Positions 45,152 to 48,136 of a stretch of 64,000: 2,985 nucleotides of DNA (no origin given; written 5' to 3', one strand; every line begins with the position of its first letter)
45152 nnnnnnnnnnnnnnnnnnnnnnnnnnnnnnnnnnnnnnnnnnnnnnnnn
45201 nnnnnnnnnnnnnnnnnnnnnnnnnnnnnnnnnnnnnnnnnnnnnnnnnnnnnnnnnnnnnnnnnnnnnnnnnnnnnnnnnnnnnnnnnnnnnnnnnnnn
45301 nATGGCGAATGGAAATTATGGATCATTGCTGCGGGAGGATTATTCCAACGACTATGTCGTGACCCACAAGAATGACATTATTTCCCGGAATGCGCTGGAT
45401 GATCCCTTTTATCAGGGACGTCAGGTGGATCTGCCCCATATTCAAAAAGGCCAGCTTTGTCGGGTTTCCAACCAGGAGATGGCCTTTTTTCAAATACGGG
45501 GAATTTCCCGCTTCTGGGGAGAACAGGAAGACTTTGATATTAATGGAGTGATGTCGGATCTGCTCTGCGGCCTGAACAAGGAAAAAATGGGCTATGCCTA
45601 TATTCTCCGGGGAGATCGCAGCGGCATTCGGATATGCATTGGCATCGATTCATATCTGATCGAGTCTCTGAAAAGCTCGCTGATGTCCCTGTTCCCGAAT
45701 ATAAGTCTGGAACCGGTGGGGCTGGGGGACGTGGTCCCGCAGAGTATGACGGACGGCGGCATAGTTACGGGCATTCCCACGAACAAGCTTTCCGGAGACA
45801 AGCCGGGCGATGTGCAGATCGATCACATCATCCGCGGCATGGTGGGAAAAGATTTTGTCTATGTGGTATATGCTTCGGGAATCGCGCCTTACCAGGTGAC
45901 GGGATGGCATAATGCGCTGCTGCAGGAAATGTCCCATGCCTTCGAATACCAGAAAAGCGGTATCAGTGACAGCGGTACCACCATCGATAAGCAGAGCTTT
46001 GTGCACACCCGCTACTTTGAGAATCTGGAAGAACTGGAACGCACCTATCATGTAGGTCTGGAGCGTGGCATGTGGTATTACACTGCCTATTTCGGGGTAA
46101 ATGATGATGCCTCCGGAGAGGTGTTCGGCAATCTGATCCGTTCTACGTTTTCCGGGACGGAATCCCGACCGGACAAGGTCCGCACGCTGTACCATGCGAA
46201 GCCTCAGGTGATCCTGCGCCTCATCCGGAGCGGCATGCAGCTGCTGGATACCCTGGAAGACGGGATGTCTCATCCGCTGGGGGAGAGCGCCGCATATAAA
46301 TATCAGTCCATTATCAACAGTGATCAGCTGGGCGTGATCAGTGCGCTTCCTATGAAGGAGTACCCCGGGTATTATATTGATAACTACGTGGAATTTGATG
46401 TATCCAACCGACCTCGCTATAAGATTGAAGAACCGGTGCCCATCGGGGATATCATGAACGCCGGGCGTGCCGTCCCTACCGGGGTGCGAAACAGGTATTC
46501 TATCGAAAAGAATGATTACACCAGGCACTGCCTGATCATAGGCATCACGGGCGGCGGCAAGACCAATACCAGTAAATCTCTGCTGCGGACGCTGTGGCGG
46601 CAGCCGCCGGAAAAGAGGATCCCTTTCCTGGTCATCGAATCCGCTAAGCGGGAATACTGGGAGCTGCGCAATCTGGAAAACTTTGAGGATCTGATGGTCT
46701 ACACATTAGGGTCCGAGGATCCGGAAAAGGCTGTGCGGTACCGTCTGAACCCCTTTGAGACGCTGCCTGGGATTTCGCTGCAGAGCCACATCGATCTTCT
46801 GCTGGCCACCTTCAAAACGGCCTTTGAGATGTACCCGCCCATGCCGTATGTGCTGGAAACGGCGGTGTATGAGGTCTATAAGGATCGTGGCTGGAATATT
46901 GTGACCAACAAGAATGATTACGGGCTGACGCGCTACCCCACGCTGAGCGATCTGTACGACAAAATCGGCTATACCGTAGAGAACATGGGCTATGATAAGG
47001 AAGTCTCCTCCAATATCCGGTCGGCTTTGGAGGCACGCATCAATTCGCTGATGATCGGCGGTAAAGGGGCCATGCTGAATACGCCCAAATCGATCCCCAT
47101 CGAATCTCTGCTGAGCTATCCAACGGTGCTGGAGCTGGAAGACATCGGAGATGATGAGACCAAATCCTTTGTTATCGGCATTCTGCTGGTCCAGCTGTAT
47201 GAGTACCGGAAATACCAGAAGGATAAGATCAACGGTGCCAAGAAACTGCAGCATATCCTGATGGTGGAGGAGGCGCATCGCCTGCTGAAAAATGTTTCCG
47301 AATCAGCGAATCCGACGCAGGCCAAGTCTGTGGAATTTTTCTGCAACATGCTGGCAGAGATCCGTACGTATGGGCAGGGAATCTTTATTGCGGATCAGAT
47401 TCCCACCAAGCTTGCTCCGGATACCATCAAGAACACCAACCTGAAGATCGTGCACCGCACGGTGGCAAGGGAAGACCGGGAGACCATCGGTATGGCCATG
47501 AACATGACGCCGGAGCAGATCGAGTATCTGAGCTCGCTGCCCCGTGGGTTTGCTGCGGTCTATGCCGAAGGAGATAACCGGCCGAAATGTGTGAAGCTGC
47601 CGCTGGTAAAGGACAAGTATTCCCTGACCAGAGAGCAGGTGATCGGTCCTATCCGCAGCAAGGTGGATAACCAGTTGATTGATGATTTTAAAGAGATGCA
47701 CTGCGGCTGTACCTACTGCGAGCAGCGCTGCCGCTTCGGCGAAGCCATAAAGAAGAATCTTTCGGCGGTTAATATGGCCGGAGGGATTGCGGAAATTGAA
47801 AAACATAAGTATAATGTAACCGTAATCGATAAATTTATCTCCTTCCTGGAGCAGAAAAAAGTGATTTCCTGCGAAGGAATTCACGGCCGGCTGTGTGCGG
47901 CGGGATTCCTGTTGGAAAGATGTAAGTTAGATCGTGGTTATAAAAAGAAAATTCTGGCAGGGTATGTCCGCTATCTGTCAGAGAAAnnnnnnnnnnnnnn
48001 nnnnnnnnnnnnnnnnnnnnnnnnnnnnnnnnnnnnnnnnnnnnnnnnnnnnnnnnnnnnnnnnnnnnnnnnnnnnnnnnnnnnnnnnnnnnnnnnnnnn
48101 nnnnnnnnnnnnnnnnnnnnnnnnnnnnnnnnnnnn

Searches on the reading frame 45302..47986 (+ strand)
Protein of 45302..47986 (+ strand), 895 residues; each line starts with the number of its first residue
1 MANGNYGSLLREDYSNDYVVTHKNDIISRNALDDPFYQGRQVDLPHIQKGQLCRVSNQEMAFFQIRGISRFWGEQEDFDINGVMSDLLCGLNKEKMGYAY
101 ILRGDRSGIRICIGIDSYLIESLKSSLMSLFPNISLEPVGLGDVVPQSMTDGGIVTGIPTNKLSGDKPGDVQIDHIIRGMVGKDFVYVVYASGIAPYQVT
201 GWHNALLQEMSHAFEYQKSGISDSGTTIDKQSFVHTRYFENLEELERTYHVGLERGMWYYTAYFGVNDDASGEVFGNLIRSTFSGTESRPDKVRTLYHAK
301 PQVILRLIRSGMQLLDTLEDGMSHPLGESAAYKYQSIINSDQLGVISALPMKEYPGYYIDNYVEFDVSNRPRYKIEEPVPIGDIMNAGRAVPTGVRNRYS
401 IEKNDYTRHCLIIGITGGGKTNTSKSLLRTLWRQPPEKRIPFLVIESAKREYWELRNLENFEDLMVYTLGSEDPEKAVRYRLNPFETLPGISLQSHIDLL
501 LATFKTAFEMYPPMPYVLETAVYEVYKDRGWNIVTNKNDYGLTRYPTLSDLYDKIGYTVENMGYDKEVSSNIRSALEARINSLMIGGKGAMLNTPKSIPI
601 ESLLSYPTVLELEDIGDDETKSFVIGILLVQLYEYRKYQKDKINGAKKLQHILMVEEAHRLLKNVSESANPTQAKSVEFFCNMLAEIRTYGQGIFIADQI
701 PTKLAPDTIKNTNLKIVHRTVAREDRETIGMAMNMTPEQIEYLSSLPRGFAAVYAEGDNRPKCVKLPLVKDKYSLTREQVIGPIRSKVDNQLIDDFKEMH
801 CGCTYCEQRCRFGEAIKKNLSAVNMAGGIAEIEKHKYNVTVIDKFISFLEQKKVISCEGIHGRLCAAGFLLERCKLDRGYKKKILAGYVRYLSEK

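Call 12: search_protein_families(library=pfam, proteins=[window:45302-47986:+], max_evalue=0.01)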
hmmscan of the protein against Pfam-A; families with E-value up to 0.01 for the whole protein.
window:45302-47986:+ (895 aa): 3 families
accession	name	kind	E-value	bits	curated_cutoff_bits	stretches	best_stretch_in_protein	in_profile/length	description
PF01935.23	DUF87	-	6e-09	36.8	23.2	1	399-629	14-217/220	Helicase HerA, central domain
PF04851.21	ResIII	-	0.003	17.9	22.5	0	405-454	21-70/164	Type III restriction enzyme, res subunit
PF10412.15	TrwB_AAD_bind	-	0.0072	15.7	20.5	0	400-432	8-40/387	Type IV secretion-system coupling protein DNA-binding domain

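Call 56: search_protein_families(library=padloc, proteins=[window:45302-47986:+], max_evalue=0.01)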
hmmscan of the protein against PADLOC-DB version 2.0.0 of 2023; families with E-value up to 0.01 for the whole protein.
window:45302-47986:+ (895 aa): 14 families
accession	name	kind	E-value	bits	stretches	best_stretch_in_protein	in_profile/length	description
PDLC04140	mad8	-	2.4e-14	51.6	1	407-761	27-294/314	mads_8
PDLC04103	HerA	-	3.8e-12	43.3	2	651-755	442-545/579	-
PDLC04105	HerA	-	1.4e-11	41.7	1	620-757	393-526/576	-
PDLC02185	HerA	-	3.3e-11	40.6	1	609-760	410-555/585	-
PDLC04100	HerA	-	4.6e-10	36.8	1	609-756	404-545/580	-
PDLC04098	HerA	-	1.2e-09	35.3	1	636-740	515-616/686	-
PDLC01055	HerA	-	2.6e-08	31.1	1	609-754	385-512/532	Type III coevolved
PDLC04106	HerA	-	7.1e-08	29.4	1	646-771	507-633/667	-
PDLC02684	DndH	-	1.7e-07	27.1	1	406-704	1366-1641/1715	DndH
PDLC04102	HerA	-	8.6e-07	25.7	1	650-766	505-619/654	-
PDLC04097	HerA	-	3.1e-06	24.1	1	625-752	450-578/618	-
PDLC02685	DndH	-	1.3e-05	21.1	1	408-699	1335-1599/1678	DndH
PDLC04104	HerA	-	0.00059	16.7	1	624-732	198-301/379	-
PDLC02188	HerA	-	0.0013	15.7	0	626-769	401-545/578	-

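Call 57: search_protein_families(library=ncbifam, proteins=[window:45302-47986:+], max_evalue=0.01)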
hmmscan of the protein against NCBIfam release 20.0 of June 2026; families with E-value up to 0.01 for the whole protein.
window:45302-47986:+ (895 aa): 7 families
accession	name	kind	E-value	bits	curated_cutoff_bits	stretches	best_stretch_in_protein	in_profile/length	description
NF033849.1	ser_rich_anae_1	subfamily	2.8e-31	107.8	650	1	242-729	602-1099/1163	serine-rich protein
NF053655.1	CedD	equivalog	4.6e-17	61.9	600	2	650-757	420-516/527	DNA-translocating ATPase CedD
NF042943.1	HerA_antiphage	equivalog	1.6e-09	36.9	800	1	609-757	398-540/566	anti-phage-associated helicase HerA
NF040937.1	HerA_Thermprot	equivalog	1.7e-08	33.3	800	1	609-765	311-460/487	DNA double-strand break repair helicase HerA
NF045975.1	VirB4_plasma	equivalog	7.5e-07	27.2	590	1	410-699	518-802/894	Mbov_0397 family ICE element conjugal transfer ATPase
NF040819.1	helicase_HerA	equivalog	3.7e-06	25.7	970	1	651-766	404-514/561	DNA double-strand break repair helicase HerA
NF041017.1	DNA_import_CedB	equivalog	0.0094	14.6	700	0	608-668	436-491/590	DNA import protein CedB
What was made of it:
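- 45302..47989 (+): HerA/FtsK-like DUF87 ATPase, 895 aa. It is the conserved genomic partner of the family. Pfam DUF87 (call 12); PADLOC and NCBIfam HerA models (calls 56, 57).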
